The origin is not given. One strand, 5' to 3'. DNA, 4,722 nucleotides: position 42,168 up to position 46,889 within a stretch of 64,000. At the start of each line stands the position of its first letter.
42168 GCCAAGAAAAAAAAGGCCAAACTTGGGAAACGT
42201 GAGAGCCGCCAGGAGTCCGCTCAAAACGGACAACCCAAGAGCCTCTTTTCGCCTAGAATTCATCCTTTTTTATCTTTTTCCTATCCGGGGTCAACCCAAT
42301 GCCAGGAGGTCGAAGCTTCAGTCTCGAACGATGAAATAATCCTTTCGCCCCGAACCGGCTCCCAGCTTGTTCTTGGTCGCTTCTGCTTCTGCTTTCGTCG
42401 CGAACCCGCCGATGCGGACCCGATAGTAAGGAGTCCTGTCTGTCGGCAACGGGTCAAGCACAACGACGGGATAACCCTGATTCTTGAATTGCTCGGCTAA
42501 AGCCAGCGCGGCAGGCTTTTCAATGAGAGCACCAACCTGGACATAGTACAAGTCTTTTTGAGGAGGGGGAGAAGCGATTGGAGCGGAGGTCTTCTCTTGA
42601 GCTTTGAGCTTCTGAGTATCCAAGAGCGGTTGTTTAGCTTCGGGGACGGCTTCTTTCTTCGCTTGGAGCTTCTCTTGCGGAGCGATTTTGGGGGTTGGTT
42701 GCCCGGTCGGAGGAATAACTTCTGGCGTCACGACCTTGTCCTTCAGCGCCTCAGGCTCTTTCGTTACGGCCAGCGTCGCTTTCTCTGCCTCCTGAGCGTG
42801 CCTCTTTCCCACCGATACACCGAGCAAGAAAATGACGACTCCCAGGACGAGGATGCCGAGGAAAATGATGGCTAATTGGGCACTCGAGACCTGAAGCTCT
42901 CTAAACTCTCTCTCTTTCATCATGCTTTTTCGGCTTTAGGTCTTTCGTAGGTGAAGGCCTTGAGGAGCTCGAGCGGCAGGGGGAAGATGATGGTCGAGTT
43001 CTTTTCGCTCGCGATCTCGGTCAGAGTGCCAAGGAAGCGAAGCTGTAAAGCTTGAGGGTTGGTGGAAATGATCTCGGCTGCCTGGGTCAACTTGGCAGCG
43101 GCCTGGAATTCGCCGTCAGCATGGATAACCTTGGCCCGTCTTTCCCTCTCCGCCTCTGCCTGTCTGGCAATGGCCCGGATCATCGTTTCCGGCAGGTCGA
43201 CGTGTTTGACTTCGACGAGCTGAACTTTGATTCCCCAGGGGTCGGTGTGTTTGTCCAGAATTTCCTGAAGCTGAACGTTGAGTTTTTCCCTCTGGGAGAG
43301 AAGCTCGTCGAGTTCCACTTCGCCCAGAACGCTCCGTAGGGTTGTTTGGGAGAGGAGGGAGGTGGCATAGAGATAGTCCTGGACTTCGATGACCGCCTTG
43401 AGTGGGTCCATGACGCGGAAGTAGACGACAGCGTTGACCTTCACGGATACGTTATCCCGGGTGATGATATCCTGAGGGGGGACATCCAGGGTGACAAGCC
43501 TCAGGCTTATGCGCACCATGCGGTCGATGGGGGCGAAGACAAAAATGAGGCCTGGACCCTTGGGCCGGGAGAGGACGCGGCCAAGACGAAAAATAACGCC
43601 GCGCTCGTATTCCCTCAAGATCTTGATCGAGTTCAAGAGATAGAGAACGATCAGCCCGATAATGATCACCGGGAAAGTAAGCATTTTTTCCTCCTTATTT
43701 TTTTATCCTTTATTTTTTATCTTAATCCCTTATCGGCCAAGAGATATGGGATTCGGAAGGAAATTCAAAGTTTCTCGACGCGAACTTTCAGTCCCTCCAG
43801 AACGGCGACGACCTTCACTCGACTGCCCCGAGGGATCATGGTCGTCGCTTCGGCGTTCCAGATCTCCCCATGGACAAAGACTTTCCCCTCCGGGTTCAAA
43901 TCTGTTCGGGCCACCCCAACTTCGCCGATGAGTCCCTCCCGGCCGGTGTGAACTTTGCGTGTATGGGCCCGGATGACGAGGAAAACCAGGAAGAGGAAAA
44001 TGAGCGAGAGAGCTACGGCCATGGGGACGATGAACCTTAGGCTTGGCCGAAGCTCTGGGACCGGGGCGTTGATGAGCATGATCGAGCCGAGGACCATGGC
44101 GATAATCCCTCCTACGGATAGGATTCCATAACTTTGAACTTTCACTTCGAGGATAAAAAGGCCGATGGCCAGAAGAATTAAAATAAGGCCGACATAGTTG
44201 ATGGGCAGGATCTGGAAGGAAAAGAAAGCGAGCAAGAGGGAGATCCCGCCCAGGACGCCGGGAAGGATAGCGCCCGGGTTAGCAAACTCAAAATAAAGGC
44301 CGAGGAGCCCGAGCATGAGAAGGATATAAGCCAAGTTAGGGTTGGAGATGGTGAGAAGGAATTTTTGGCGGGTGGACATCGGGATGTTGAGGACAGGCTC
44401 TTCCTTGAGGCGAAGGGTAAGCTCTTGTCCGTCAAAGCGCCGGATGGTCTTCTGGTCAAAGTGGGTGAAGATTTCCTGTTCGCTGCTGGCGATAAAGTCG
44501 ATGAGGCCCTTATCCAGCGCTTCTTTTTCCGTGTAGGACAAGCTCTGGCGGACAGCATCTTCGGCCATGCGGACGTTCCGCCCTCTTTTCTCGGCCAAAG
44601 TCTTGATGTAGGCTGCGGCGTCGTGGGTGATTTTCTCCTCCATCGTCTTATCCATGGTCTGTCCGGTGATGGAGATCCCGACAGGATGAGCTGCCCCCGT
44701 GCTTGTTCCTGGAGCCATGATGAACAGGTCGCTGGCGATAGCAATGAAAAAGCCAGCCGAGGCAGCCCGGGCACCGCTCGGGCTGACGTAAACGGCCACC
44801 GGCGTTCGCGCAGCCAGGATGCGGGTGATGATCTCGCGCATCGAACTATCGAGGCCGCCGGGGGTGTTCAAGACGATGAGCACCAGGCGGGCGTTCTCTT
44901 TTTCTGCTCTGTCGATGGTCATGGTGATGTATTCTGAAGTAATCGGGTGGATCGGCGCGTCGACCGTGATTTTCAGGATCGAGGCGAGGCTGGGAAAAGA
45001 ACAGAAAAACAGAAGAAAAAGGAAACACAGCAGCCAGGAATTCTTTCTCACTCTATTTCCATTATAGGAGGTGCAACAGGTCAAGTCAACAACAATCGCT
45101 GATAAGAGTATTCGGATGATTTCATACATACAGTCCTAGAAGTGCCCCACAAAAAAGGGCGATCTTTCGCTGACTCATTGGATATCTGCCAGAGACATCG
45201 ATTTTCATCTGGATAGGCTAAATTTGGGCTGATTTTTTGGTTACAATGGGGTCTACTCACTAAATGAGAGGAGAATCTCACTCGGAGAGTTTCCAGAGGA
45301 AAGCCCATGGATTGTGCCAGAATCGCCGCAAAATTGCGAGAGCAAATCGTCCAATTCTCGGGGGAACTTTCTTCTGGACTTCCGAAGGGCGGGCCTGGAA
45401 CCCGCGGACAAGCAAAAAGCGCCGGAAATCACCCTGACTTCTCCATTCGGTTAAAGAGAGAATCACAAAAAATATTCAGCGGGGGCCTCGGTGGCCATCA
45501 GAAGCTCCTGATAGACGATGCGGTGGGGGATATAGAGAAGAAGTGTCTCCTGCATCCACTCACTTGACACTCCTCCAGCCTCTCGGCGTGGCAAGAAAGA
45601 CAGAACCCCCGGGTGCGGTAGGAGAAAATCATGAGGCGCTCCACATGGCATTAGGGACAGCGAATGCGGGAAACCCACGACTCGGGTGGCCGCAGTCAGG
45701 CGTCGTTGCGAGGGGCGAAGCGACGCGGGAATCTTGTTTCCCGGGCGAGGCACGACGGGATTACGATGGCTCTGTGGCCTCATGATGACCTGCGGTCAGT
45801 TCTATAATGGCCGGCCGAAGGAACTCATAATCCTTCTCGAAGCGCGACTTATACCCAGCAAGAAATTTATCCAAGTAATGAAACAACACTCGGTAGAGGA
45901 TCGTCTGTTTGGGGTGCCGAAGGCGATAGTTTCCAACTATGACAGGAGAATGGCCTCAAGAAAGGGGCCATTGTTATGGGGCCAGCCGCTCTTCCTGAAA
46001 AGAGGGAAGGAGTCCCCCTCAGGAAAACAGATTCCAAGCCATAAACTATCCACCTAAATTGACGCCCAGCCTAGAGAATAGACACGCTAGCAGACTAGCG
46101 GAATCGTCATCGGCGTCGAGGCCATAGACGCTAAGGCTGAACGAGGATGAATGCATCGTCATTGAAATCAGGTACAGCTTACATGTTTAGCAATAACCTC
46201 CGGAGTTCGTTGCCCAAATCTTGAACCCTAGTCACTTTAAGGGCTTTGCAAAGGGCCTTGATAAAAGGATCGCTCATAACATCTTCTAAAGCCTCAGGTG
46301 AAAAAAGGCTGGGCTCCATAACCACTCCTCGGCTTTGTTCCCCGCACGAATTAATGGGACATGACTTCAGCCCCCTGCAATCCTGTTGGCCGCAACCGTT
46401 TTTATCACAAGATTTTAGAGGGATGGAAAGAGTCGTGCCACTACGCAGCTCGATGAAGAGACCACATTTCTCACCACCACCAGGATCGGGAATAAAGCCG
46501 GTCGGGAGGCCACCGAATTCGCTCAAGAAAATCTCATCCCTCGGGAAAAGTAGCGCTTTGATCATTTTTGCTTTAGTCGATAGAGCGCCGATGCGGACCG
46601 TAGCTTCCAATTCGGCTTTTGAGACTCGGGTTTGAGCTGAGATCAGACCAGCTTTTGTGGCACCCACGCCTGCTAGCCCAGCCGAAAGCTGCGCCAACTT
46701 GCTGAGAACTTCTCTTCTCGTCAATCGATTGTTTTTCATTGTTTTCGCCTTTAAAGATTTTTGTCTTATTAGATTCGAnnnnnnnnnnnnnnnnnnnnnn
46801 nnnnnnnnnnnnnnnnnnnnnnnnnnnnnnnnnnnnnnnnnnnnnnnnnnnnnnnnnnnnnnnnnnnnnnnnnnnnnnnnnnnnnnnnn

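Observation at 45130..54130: Decayed mobile-element island carrying exported redox and rSAM cargo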

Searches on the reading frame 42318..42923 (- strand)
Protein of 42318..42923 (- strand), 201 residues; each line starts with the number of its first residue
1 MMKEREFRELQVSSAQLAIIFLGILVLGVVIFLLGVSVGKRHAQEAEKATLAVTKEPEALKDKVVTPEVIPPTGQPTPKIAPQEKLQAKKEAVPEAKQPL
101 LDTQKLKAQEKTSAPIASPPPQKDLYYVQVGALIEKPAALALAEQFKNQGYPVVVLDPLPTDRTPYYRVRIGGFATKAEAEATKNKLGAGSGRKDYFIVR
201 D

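Call 20: search_protein_families(library=pfam, max_evalue=0.001, proteins=[window:42318-42923:-])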
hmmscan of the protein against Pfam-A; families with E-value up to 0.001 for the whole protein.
window:42318-42923:- (201 aa): 1 family
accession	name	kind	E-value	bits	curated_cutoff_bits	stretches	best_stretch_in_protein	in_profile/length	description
PF05036.18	SPOR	-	4.7e-14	52.9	21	1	125-194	4-70/76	SPOR domain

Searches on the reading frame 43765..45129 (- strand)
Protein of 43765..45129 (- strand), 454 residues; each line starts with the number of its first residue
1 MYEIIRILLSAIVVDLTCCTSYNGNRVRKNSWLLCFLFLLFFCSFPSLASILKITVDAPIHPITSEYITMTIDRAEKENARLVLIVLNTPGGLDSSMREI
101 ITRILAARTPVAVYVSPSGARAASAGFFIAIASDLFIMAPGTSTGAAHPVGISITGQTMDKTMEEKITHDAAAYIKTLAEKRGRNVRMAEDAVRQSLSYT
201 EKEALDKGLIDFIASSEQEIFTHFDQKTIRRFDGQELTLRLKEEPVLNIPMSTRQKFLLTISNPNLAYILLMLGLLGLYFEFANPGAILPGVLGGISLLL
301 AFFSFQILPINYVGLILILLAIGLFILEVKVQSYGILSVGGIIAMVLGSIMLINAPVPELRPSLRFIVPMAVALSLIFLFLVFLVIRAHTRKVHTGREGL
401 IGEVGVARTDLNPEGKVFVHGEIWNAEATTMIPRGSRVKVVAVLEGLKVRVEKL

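Call 4: search_protein_families(library=pfam, max_evalue=0.1, proteins=[window:43765-45129:-])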
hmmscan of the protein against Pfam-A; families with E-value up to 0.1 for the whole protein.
window:43765-45129:- (454 aa): 6 families
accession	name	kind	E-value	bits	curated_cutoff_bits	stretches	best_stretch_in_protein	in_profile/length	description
PF24961.1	NfeD_membrane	-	3e-28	98.7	26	1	265-383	1-118/119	NfeD integral membrane domain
PF25145.1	NfeD1b_N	-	7.3e-17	62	40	1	53-218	4-160/189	NfeD1b, N-terminal domain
PF01957.25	NfeD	-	1.7e-14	54.2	29.1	1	398-453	2-57/57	NfeD-like C-terminal, partner-binding domain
PF00574.28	CLP_protease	-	3.2e-06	27.6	20.2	1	63-215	28-180/182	Clp protease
PF01972.22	SDH_protease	-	0.0014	18.2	31.3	1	65-196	78-204/286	ClpP-like SDH-type serine proteinase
PF01343.23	Peptidase_S49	-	0.0016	18.9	24.9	0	162-218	87-142/154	Peptidase family S49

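Call 11: find_related_loci(query=window:43765-45129:-, collection=genome_contigs, flank=10000)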
Query window:43765-45129:- (454 aa) in genome_contigs; peptide patterns used: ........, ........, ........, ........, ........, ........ (x = any residue, [..] = any of these).
599 stretches matched a pattern (row limit reached: there are more); 494 encode a relative of the query (tblastn E <= 1e-3); the best 80 are kept; 80 distinct loci.
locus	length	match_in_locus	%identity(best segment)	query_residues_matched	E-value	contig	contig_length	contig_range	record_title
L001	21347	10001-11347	80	5-453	0e+0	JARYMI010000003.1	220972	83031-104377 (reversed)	MAG: Clostridiales bacterium isolate A05DMB-I-28 NODE_3_length_220972_cov_9.738161, whole genome shotgun sequence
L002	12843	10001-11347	78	5-453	0e+0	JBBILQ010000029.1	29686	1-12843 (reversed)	MAG: Candidatus Aminicenantes bacterium isolate RVF170221_bin_212 NODE_1235_length_29686_cov_5.648712, whole genome shot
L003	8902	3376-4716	74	5-454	0e+0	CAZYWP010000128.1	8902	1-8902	MAG TPA_asm: uncultured Eubacteriales bacterium isolate binchicken_co376_295 genome assembly, contig: NODE_9670_length_8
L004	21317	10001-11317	71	13-454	0e+0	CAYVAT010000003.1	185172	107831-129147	MAG TPA_asm: uncultured Eubacteriales bacterium isolate binchicken_co178_256 genome assembly, contig: NODE_137_length_18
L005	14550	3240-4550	73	14-453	0e+0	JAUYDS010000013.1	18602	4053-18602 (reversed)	MAG: Candidatus Aminicenantes bacterium isolate C20_metabat.bin.45 C20_k141_514432, whole genome shotgun sequence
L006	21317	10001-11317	76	13-454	0e+0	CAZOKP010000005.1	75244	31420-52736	MAG TPA_asm: uncultured Eubacteriales bacterium isolate binchicken_co189_413 genome assembly, contig: NODE_168_length_75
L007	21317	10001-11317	71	12-453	0e+0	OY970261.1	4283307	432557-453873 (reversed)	MAG: Candidatus Aminicenantes bacterium isolate MFD04408.bin.1.29 genome assembly, chromosome: 1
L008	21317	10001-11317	71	12-453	0e+0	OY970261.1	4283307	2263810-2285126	MAG: Candidatus Aminicenantes bacterium isolate MFD04408.bin.1.29 genome assembly, chromosome: 1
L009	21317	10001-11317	71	13-454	0e+0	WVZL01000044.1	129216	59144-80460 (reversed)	MAG: Candidatus Aminicenantes bacterium isolate CS4-C018 C_merged_R1_(paired)_contig_4153, whole genome shotgun sequence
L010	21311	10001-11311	71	14-453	0e+0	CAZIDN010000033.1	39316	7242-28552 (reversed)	MAG TPA_asm: uncultured Eubacteriales bacterium isolate binchicken_co376_288 genome assembly, contig: NODE_778_length_39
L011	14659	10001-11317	75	13-454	0e+0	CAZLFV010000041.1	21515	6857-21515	MAG TPA_asm: uncultured Eubacteriales bacterium isolate SRP231805_co1_145 genome assembly, contig: NODE_1222_length_2151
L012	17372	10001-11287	73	22-453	0e+0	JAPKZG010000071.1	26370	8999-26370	MAG: Candidatus Aminicenantes bacterium isolate LacPavin_0920_SED3_MAG_59_12 LacPavin_0920_SED3_scaffold_1081189, whole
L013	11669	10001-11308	70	14-453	0e+0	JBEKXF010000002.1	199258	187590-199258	MAG: Candidatus Aminicenantales bacterium isolate SPRUCE 645 SPRUCE_645_2, whole genome shotgun sequence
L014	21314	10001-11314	72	14-453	0e+0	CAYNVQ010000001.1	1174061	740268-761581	MAG TPA_asm: uncultured Eubacteriales bacterium isolate SRP323688_co1_275 genome assembly, contig: NODE_1_length_1174061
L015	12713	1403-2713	71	14-453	0e+0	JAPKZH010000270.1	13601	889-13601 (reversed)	MAG: Candidatus Aminicenantes bacterium isolate LacPavin_0920_SED5_MAG_55_12 LacPavin_0920_SED5_scaffold_1392762, whole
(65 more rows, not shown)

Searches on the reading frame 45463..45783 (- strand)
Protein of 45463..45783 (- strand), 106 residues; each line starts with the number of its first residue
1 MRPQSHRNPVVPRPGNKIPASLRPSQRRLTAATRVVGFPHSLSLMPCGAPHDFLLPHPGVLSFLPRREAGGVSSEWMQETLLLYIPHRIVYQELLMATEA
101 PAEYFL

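Call 4: search_protein_families(library=pfam, max_evalue=0.1, proteins=[window:45463-45783:-])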
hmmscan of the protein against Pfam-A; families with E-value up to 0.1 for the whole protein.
window:45463-45783:- (106 aa): 0 families

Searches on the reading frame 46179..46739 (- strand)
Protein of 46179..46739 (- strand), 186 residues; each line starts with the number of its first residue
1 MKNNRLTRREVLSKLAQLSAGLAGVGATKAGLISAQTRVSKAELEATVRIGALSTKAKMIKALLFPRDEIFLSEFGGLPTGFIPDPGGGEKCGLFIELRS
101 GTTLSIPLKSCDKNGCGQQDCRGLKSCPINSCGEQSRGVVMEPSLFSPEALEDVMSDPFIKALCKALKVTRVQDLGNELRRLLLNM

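Call 3: search_protein_families(library=pfam, max_evalue=0.1, proteins=[window:46179-46739:-])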
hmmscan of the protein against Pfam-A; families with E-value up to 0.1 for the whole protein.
window:46179-46739:- (186 aa): 0 families

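Call 7: search_protein_families(library=ncbifam, max_evalue=0.01, proteins=[window:46179-46739:-])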
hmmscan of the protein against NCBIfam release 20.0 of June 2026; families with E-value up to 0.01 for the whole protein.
window:46179-46739:- (186 aa): 1 family
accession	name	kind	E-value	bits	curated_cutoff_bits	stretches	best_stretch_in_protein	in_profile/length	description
NF038108.1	RiPP_NF038108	subfamily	0.0058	16.5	30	0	107-133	20-45/65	Cys-every-fifth RiPP peptide CefA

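Call 68: search_protein_representatives(alignment_id=A5)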
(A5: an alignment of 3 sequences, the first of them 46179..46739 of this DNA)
Query: 3 sequences, 185 profile positions. Proteins with E-value up to 0.001 (for the whole library): 71; up to 1e-10: 48; up to 1e-30: 12. The best 71 are listed.
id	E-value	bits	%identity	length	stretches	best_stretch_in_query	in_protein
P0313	1.0e-89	315.5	-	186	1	1-185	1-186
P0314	9.5e-85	299.3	-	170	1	16-184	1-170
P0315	8.4e-82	289.7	-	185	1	1-184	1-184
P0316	5.4e-48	179.5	-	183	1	1-183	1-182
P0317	2.5e-39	151.2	-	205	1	1-184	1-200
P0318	3.7e-39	150.7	-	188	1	1-182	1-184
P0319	4.5e-39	150.4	-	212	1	1-183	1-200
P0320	1.3e-37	145.6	-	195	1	1-182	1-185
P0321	3.8e-37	144.1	-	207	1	3-183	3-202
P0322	1.1e-34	136.1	-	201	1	3-183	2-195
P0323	2.5e-32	128.4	-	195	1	1-182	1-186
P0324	1.7e-31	125.7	-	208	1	2-181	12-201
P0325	1.6e-30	122.5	-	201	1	1-183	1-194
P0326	1.3e-26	109.8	-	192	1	1-182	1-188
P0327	4.8e-26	107.9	-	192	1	3-183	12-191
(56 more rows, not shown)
